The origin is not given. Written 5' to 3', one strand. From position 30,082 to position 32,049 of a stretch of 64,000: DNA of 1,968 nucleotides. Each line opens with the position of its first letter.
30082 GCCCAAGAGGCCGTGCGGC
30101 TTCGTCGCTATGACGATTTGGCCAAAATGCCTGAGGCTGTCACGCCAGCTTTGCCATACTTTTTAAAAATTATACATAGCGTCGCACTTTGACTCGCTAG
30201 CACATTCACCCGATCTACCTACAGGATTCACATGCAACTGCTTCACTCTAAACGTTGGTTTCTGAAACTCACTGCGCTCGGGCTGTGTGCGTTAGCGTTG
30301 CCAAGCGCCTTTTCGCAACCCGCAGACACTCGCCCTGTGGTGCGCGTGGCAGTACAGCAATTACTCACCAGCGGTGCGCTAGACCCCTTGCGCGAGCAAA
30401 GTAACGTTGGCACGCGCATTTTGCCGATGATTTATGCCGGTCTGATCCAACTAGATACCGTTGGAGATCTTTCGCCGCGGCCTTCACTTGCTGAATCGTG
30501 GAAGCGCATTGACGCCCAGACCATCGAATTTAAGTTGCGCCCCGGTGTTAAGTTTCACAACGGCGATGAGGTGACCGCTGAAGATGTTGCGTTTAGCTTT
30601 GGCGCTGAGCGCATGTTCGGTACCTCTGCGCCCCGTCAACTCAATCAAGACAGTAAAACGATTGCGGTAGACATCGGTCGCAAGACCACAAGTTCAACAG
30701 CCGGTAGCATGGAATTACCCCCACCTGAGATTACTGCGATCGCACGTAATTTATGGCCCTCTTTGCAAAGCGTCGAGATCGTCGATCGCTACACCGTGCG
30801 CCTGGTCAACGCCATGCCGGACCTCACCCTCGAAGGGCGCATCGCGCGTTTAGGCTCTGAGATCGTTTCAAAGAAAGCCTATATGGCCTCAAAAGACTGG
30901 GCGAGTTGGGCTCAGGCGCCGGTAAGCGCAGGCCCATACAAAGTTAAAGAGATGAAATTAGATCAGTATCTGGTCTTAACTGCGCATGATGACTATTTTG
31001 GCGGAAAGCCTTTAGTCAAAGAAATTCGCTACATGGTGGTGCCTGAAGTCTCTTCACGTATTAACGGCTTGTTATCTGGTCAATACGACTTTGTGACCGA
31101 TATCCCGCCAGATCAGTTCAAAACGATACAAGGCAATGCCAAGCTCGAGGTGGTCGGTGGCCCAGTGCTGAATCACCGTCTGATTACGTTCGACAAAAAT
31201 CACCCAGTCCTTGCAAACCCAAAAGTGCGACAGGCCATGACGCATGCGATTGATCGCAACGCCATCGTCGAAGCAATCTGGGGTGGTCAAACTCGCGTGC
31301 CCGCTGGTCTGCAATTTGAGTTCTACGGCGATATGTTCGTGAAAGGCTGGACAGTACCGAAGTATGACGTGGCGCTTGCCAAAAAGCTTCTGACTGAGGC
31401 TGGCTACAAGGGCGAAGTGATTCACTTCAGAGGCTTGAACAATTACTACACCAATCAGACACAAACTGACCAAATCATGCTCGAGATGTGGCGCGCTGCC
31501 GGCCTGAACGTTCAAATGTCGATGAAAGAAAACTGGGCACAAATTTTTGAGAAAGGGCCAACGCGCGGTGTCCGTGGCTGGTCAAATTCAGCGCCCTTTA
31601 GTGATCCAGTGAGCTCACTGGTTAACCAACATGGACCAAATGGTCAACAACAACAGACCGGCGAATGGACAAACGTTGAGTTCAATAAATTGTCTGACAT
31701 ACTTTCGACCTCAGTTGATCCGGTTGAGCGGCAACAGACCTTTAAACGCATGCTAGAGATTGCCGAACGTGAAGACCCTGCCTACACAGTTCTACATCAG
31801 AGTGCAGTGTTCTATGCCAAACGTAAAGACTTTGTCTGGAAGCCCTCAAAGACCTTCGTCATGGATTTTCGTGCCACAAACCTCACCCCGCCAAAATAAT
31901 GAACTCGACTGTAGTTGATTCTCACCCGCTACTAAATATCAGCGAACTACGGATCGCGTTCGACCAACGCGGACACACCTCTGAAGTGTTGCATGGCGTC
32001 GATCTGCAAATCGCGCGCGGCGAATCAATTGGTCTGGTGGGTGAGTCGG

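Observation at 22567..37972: Candidate phosphonate-ESTER salvage system: C-P lyase + PhnZ + AccA-like importer + phosphonate monoester hydrolase, without phnCDE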

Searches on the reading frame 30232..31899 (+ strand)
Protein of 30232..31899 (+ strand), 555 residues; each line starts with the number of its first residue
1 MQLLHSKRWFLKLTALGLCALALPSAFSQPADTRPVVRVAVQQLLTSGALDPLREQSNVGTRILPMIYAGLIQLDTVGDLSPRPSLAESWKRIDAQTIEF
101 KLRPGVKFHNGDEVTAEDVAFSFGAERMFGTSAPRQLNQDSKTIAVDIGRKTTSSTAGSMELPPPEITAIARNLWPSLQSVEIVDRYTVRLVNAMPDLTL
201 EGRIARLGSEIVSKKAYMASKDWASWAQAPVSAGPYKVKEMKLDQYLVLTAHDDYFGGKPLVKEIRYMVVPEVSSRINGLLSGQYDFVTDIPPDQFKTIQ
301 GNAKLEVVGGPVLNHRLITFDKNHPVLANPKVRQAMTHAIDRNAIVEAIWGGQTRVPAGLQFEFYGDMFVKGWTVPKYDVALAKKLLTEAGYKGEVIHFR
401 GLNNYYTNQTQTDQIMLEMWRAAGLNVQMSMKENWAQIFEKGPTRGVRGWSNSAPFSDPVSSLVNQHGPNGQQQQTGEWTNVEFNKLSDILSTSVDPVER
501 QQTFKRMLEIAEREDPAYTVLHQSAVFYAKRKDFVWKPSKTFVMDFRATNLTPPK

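Call 3: search_protein_families(library=pfam, proteins=[window:30232-31899:+])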
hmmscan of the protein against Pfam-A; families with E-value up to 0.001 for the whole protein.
window:30232-31899:+ (555 aa): 1 family
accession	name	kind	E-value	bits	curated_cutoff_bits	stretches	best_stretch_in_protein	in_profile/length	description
PF00496.27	SBP_bac_5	-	5.1e-73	246.7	32.4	1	82-462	2-358/368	Bacterial extracellular solute-binding proteins, family 5 Middle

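Call 6: search_protein_families(library=ncbifam, proteins=[window:30232-31899:+])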
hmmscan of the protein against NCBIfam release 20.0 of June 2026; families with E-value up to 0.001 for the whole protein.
window:30232-31899:+ (555 aa): 11 families
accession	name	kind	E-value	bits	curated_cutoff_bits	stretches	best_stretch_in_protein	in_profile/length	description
NF045468.1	Opp5A_nikA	equivalog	1.4e-40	139.2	600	2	203-540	131-476/488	nickel ABC transporter substrate-binding protein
NF045467.1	Opp4A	equivalog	1.3e-35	122.7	650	2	181-429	156-430/556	oligopeptide ABC transporter substrate-binding protein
TIGR02294.1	nickel_nikA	equivalog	5e-31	107.8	393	2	177-393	108-328/501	nickel ABC transporter substrate-binding protein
NF011942.0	PRK15413.1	equivalog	1.7e-26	93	594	1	173-520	127-480/512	glutathione ABC transporter substrate-binding protein GsiB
TIGR04028.1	SBP_KPN_01854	hypoth_equivalog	2.1e-24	86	468.5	1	179-394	109-333/509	TIGR04028 family ABC transporter substrate-binding protein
NF011689.0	PRK15109.1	equivalog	4.9e-21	75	560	1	177-392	156-373/547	ABC transporter substrate-binding protein SapA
NF047575.1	opine_bind_CntA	exception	7.2e-21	74.3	800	2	178-394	138-362/535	staphylopine-dependent metal ABC transporter substrate-binding lipoprotein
NF043070.1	DppA_dipep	equivalog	1.4e-20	73.4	1005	1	66-533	59-515/535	dipeptide ABC transporter periplasmic-binding protein DppA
NF011684.0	PRK15104.1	equivalog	4.3e-17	62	947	2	209-487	190-475/543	oligopeptide ABC transporter substrate-binding protein OppA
NF010149.0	PRK13626.1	equivalog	2.4e-15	56.2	476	2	173-281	212-315/552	HTH-type transcriptional regulator SgrR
NF007287.0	PRK09755.1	equivalog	2.6e-14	53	1098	2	262-525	239-505/535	ABC transporter substrate-binding protein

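Call 13: find_homologous_proteins(query=window:30232-31899:+)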
Query window:30232-31899:+ (555 aa): 5171 proteins with E <= 0.001 among 8000 candidates; the best 120 are listed.
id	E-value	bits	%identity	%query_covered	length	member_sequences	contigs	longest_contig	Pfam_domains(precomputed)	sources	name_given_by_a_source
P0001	0.0e+0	1240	97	100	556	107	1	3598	PF00496.28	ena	-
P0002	0.0e+0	1210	95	100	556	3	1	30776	PF00496.28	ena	-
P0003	0.0e+0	1208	94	100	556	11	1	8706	PF00496.28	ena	-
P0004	0.0e+0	1206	94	100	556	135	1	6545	PF00496.28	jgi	-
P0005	0.0e+0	1205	94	100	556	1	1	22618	PF00496.28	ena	-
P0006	0.0e+0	1205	94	100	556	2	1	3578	PF00496.28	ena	-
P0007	0.0e+0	1128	94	93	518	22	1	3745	PF00496.28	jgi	jgi:peptide/nickel transport system substrate-binding protein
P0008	3.3e-296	1001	77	100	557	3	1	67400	PF00496.28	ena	-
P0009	3.8e-288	975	75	100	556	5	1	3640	PF00496.28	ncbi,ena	-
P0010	5.8e-281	951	75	99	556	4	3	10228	PF00496.28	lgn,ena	-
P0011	4.5e-279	945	74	98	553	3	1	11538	PF00496.28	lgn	-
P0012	5.0e-279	945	76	96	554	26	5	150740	PF00496.28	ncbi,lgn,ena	-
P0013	1.0e-277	940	74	97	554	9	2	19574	PF00496.28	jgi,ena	-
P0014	1.7e-277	940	74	97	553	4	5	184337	PF00496.28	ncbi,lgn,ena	-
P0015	3.5e-277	939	74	98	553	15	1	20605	PF00496.28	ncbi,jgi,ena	jgi:peptide/nickel transport system substrate-binding protein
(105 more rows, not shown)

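Call 16: find_related_loci(query=A1, collection=genome_contigs, flank=10000)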
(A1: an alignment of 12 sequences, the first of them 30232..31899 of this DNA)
Query A1 (555 aa) in genome_contigs; peptide patterns used: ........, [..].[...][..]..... (x = any residue, [..] = any of these).
599 stretches matched a pattern (row limit reached: there are more); 560 encode a relative of the query (tblastn E <= 1e-3); the best 80 are kept; 80 distinct loci.
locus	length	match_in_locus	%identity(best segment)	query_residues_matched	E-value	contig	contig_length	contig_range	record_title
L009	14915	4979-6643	96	1-555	0e+0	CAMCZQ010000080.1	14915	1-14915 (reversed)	MAG: Bordetella parapertussis isolate MsH-01oct19-271 genome assembly, contig: MsH-01oct19-C8199, whole genome shotgun s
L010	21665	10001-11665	95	1-555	0e+0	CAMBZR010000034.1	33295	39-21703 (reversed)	MAG: Bordetella parapertussis isolate LH-02apr19-318 genome assembly, contig: LH-02apr19-C2499, whole genome shotgun seq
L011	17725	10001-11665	94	1-555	0e+0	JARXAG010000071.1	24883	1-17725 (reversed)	MAG: Burkholderiaceae bacterium isolate B02.bin.46 k141_500157, whole genome shotgun sequence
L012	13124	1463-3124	95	1-554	0e+0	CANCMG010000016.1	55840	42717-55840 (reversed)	MAG: Alcaligenaceae bacterium isolate JR-MC-G-240519-161 genome assembly, contig: JR-MC-G-240519-C777, whole genome shot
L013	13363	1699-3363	94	1-555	0e+0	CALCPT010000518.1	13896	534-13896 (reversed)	MAG TPA_asm: uncultured Alcaligenaceae bacterium isolate SRR6231136_bin.13_CONCOCT_v1.1_MAG genome assembly, contig: ERZ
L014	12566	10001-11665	95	1-555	0e+0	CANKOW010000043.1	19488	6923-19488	MAG: Alcaligenaceae bacterium isolate TE-Jun18-5 genome assembly, contig: TE-Jun18-C3255, whole genome shotgun sequence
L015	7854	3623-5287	94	1-555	0e+0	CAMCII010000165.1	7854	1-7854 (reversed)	MAG: Bordetella parapertussis isolate MiE-16apr19-156 genome assembly, contig: MiE-16apr19-C21294, whole genome shotgun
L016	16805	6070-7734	94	1-555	0e+0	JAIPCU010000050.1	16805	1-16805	MAG: Candidatus Methylopumilus sp. isolate Tobar2m-G31 Tobar2m-C3015, whole genome shotgun sequence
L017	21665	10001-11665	94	1-555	0e+0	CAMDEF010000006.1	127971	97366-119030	MAG: Bordetella parapertussis isolate ME-08apr19-261 genome assembly, contig: ME-08apr19-C191, whole genome shotgun sequ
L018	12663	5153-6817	94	1-555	0e+0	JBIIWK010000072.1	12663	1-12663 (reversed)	MAG: Burkholderiaceae bacterium isolate ME2005-04-11_3300042883_group2_bin20 Rohwer_bin2165_scaffold_3954_c1, whole geno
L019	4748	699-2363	93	1-555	0e+0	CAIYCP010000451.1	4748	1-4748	MAG: uncultured beta proteobacterium isolate Kiruna2_bin-0444 genome assembly, contig: bin-0444:451/758, whole genome sh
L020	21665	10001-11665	93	1-555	0e+0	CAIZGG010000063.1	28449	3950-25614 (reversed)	MAG: uncultured beta proteobacterium isolate Umea_bin-07145 genome assembly, contig: bin-07145:063/508, whole genome sho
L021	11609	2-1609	96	20-555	0e+0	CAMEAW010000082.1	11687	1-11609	MAG: Bordetella parapertussis isolate GE-03apr19-218 genome assembly, contig: GE-03apr19-C9528, whole genome shotgun seq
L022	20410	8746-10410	93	1-555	0e+0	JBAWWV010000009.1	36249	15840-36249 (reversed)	MAG: Alcaligenaceae bacterium isolate ELA046 MAG046_9, whole genome shotgun sequence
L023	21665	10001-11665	90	1-555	0e+0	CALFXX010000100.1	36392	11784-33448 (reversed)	MAG TPA_asm: uncultured Alcaligenaceae bacterium isolate SRR6231140_bin.29_CONCOCT_v1.1_MAG genome assembly, contig: ERZ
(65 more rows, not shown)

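Call 25: search_solved_structures(query=window:30232-31899:+, max_evalue=1e-10)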
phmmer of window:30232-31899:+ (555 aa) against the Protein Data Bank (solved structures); distinct sequences matched with E-value up to 1e-10: 71 (the best 60 are shown).
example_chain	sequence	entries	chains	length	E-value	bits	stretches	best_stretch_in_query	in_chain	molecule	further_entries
8c6u_A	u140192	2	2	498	2.6e-85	290.4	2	171-548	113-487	Agrocinopine utilization periplasmic binding protein AccA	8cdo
8c6r_A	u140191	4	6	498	6.4e-85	289.1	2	171-548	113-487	Agrocinopine utilization periplasmic binding protein AccA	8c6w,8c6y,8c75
8caw_A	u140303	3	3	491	6.8e-85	289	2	171-548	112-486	Agrocinopine utilization periplasmic binding protein AccA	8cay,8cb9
4ra1_A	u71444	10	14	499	1.8e-84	287.6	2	183-548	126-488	ABC transporter, substrate binding protein (Agrocinopines A and B) | ABC transporter substrate-binding protein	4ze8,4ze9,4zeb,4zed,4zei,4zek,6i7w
8cke_A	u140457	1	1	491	2.1e-84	287.4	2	183-548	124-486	ABC transporter substrate-binding protein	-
4zec_A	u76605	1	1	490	2.2e-84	287.3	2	183-548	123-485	ABC transporter, substrate binding protein (Agrocinopines A and B)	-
8ch1_A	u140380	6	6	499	3.5e-79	270.1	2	183-548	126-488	Agrocinopine utilization periplasmic binding protein AccA | AccA | ABC transporter substrate binding protein (Agrocinopine)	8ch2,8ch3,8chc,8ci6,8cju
5u4o_A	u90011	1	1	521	8.5e-34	120.3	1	165-513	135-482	ABC transporter substrate-binding protein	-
1xoc_A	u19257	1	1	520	3.9e-30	108.3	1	228-394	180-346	Oligopeptide-binding protein appA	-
8upi_A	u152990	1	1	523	7.5e-27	97.4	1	63-393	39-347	Peptide ABC transporter substrate-binding protein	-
7kz8_A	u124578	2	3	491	1.1e-24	90.3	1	184-533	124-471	Peptide/nickel transport system substrate-binding protein AapF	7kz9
6hlx_A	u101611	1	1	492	2e-24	89.4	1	164-446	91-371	AgaA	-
3tpa_A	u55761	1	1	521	6.5e-24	87.7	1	173-523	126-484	Heme-binding protein A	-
3m8u_A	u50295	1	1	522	8.3e-23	84.1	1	177-523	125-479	Heme-binding protein A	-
5isu_A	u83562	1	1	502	1.2e-22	83.5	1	228-414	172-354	Lmo0135 protein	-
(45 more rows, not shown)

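Call 26: search_solved_structures(query=window:30232-31899:+, max_evalue=1e-83, show_alignments=4)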
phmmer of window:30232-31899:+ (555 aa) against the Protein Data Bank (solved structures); distinct sequences matched with E-value up to 1e-83: 6.
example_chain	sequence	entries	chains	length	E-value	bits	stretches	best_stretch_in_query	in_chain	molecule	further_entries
8c6u_A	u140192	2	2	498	2.6e-85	290.4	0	171-548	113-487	Agrocinopine utilization periplasmic binding protein AccA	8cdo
8c6r_A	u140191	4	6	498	6.4e-85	289.1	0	171-548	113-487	Agrocinopine utilization periplasmic binding protein AccA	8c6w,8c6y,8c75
8caw_A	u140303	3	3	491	6.8e-85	289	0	171-548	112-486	Agrocinopine utilization periplasmic binding protein AccA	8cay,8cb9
4ra1_A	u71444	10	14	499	1.8e-84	287.6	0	183-548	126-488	ABC transporter, substrate binding protein (Agrocinopines A and B) | ABC transporter substrate-binding protein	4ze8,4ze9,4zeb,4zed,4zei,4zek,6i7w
8cke_A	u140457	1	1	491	2.1e-84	287.4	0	183-548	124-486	ABC transporter substrate-binding protein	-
4zec_A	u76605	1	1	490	2.2e-84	287.3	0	183-548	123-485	ABC transporter, substrate binding protein (Agrocinopines A and B)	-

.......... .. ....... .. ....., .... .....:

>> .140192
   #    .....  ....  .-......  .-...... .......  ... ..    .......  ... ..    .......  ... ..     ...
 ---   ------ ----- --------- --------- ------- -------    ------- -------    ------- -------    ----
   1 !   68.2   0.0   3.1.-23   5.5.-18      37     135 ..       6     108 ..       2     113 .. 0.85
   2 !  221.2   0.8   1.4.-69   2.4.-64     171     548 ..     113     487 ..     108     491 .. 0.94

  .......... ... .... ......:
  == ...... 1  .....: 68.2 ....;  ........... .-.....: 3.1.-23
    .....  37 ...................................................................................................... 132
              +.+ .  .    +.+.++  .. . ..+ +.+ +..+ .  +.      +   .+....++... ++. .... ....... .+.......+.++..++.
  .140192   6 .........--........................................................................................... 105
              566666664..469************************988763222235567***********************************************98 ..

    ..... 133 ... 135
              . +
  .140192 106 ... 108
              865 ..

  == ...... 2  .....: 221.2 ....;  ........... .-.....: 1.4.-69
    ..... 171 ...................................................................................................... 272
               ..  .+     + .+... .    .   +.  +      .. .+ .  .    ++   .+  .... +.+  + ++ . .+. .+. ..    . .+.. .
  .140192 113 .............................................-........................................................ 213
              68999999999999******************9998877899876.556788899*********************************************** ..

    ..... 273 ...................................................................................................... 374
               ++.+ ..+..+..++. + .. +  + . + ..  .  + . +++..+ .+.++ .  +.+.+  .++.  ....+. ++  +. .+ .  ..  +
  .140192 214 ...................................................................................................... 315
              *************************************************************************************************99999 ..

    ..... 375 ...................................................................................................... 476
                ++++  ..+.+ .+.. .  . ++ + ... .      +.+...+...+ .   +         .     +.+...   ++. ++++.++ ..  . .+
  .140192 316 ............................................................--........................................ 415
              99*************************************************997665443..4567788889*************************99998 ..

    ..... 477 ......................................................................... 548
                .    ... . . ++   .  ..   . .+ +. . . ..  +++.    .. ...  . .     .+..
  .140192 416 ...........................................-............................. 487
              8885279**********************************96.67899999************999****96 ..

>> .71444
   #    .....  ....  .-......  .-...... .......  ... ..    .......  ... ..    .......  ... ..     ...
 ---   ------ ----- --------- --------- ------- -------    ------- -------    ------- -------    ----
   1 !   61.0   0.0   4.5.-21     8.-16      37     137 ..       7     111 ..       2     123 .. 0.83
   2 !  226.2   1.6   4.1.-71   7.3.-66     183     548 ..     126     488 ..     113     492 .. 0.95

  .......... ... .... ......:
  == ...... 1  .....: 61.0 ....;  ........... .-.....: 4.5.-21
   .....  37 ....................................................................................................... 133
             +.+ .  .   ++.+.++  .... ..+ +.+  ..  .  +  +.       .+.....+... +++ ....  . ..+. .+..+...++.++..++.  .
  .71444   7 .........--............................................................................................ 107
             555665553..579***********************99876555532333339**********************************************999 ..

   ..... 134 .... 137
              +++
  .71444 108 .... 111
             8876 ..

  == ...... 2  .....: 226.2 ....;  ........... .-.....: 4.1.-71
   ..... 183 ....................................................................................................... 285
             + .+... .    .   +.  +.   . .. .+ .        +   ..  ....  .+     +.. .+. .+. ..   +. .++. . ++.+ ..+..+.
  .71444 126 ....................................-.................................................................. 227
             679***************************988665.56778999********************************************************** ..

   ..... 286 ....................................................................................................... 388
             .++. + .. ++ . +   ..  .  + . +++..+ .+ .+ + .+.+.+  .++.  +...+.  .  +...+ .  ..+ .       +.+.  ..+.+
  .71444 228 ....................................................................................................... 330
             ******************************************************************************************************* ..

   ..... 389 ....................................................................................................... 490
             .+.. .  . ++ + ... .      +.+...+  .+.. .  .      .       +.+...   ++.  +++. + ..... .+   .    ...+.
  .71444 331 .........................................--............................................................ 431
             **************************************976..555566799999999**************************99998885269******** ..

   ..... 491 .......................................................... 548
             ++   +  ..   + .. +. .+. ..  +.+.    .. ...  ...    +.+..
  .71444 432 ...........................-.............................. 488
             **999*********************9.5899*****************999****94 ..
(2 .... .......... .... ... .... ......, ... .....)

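Call 73: search_dna_similar(query=window:30232-31899:+, collection=plasmids, mode=protein, max_rows=25, max_evalue=1e-40)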
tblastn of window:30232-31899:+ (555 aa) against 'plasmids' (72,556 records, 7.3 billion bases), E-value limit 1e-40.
Records with a match: 252; places in all: 285; records where one place covers at least 80% of the query: 250.
Best place of each record, by identity: <60% 252.
By first word of the organism name: Agrobacterium 124; Rhizobium 71; Sinorhizobium 16; Bradyrhizobium 9; Mesorhizobium 6; Pseudoroseomonas 2; Paracoccus 2; Microvirga 2; Neorhizobium 2; Sulfitobacter 2; and 14 more.
By predicted mobility (MOB-suite, as given by PLSDB): non-mobilizable 139; conjugative 108; mobilizable 5.
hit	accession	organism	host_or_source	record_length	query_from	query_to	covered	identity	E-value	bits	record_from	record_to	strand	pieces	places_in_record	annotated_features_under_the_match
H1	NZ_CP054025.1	Rhizobium indicum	Pisum sativum l. (pea),Pure culture,Pea ...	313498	10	550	97%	57.9%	0e+0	634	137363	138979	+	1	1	ABC transporter substrate-binding protein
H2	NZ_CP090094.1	Rhizobium leguminosarum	Galega,Cell culture,Plant nodule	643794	10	550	97%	57.7%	0e+0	635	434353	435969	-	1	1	ABC transporter substrate-binding protein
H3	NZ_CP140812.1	Rhizobium beringeri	Trifolium pratense,whole organism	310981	10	550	97%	57.7%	0e+0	635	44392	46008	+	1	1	ABC transporter substrate-binding protein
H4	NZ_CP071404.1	Rhizobium leguminosarum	lentil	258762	10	550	97%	57.7%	0e+0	634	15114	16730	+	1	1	ABC transporter substrate-binding protein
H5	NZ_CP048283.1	Rhizobium leguminosarum bv. viciae 248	Fava bean,whole organism,nodules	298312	10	550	97%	57.5%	0e+0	632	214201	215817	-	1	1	ABC transporter substrate-binding protein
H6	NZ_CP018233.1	Rhizobium leguminosarum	Vavilovia formosa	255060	10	550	97%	57.5%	0e+0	632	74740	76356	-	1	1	ABC transporter substrate-binding protein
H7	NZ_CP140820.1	Rhizobium johnstonii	Trifolium pratense,whole organism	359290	10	550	97%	57.5%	0e+0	632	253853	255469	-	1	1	ABC transporter substrate-binding protein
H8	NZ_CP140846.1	Rhizobium johnstonii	Trifolium pratense,whole organism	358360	10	550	97%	57.5%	0e+0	632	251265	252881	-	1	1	ABC transporter substrate-binding protein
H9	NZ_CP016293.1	Rhizobium leguminosarum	Vavilovia formosa,cell culture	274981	10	550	97%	57.4%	0e+0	634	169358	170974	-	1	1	ABC transporter substrate-binding protein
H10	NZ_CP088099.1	Rhizobium sp. SU303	cell culture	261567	10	550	97%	57.4%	0e+0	632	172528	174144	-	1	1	ABC transporter substrate-binding protein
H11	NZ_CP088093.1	Rhizobium laguerreae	cell culture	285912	10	550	97%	57.4%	0e+0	632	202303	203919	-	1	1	ABC transporter substrate-binding protein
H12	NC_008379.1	Rhizobium johnstonii 3841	-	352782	10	550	97%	57.4%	0e+0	631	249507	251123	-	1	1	ABC transporter substrate-binding protein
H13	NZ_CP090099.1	Rhizobium leguminosarum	Trifolium pratense,Cell culture,Plant ...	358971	10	550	97%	57.4%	0e+0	631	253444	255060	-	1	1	ABC transporter substrate-binding protein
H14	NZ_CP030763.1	Rhizobium leguminosarum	Genomic DNA from Bacterial pure culture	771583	10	550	97%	57.4%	0e+0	630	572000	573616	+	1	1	ABC transporter substrate-binding protein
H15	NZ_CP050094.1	Rhizobium leguminosarum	Trifolium pratense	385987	10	550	97%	57.4%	0e+0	630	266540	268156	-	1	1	ABC transporter substrate-binding protein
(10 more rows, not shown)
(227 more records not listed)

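Call 74: get_annotated_region(hit=H12, flank=9000)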
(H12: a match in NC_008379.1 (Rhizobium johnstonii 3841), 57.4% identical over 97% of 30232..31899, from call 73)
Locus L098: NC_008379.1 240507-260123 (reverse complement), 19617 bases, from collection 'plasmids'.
description: Rhizobium johnstonii 3841 plasmid pRL9, complete sequence
organism: Rhizobium johnstonii 3841 (NCBI taxid 216596)
taxonomy: Bacteria; Pseudomonadota; Alphaproteobacteria; Hyphomicrobiales; Rhizobiaceae; Rhizobium; Rhizobium johnstonii; Rhizobium johnstonii 3841
host: -; source: -; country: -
typing (MOB-suite, as given by PLSDB): non-mobilizable; replicon rep_cluster_685
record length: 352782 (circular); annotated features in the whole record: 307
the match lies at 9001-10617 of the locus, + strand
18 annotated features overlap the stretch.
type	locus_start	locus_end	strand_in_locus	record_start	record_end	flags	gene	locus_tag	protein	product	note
CDS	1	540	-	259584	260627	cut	-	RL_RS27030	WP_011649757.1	substrate-binding domain-containing protein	-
CDS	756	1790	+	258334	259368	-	-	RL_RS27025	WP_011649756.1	Gfo/Idh/MocA family oxidoreductase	-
CDS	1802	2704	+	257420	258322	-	-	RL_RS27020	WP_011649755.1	sugar phosphate isomerase/epimerase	-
CDS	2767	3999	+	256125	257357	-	-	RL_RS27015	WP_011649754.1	sugar ABC transporter substrate-binding protein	-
CDS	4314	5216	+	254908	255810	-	-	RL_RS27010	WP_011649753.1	sugar ABC transporter permease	-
CDS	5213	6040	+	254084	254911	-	-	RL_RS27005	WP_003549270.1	carbohydrate ABC transporter permease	GO:0008643 - carbohydrate transport [Evidence IEA]; GO:0055085 - transmembrane transport [Evidence IEA]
CDS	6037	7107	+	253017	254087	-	-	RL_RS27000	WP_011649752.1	ABC transporter ATP-binding protein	-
CDS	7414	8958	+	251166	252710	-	-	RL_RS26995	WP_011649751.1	phosphoric/sulfuric ester hydrolase PehA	-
CDS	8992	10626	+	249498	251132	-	-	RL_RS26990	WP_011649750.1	ABC transporter substrate-binding protein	-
CDS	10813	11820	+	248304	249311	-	-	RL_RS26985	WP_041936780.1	ABC transporter ATP-binding protein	-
CDS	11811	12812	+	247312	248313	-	-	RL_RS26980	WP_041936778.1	ABC transporter ATP-binding protein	-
CDS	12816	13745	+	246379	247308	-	-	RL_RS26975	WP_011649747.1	ABC transporter permease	GO:0055085 - transmembrane transport [Evidence IEA]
CDS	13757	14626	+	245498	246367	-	-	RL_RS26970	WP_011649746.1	ABC transporter permease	-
CDS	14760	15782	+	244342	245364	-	-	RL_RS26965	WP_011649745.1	LacI family DNA-binding transcriptional regulator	GO:0006351 - DNA-templated transcription [Evidence IEA]; GO:0045892 - negative regulation of DNA-templated ...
CDS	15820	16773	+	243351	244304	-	-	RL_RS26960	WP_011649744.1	substrate-binding domain-containing protein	-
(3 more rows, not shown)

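Call 75: search_solved_structures(query=L098:7414-8958:+, max_evalue=1e-150)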
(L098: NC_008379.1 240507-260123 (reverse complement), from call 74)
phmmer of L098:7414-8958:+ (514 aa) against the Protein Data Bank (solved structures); distinct sequences matched with E-value up to 1e-150: 2.
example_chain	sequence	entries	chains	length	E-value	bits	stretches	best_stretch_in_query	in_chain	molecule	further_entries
2vqr_A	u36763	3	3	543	0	1223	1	1-514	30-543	PUTATIVE SULFATASE | Multifunctional alkaline phosphatase superfamily protein pRL90232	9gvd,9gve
2w8s_A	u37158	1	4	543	0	1054.5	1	1-514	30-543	PHOSPHONATE MONOESTER HYDROLASE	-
